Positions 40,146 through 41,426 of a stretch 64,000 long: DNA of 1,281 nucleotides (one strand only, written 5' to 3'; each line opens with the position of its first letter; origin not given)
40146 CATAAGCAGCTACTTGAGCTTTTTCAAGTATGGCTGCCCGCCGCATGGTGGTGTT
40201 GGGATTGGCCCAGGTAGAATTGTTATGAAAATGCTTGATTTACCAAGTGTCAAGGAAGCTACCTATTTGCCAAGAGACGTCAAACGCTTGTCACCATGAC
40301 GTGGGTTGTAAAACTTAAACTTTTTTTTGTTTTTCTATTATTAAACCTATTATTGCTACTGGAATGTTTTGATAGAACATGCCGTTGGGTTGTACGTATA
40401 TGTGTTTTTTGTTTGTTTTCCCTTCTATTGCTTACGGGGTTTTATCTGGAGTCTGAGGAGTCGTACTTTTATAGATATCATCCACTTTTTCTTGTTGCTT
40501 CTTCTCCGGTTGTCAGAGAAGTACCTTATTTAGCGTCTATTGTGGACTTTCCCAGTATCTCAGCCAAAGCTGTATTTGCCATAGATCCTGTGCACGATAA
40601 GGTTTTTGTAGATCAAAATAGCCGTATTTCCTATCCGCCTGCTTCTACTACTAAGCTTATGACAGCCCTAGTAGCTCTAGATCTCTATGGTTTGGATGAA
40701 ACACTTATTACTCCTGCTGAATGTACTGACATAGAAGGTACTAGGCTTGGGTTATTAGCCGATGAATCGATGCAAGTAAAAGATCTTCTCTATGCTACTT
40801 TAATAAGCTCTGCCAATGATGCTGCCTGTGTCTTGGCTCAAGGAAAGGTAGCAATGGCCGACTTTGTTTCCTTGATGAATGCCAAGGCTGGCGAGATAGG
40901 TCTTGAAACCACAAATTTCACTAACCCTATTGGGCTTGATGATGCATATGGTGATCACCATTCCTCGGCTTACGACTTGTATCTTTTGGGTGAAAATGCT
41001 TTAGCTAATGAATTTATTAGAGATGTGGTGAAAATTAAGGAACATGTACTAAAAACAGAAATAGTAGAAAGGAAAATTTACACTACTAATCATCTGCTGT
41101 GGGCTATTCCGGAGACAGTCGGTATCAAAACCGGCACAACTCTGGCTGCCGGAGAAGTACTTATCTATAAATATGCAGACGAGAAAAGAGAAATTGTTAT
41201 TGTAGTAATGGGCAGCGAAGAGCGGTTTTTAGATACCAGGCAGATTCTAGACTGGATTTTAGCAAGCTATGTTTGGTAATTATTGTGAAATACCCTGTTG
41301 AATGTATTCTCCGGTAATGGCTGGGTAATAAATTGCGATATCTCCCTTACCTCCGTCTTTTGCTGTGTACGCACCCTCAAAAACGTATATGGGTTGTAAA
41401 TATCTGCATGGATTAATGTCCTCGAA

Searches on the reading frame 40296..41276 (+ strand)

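Call 61: search_protein_families(library=pfam, proteins=[window:40296-41276:+], max_evalue=0.001)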
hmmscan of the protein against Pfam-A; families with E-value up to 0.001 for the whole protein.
window:40296-41276:+ (327 aa): 2 families
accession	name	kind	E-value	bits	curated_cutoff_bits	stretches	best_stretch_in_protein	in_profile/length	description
PF00768.25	Peptidase_S11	-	2.1e-38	132.6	27.6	1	84-308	6-238/239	D-alanyl-D-alanine carboxypeptidase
PF02113.21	Peptidase_S13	-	0.00038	19.8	22.8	1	84-137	11-65/444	D-Ala-D-Ala carboxypeptidase 3 (S13) family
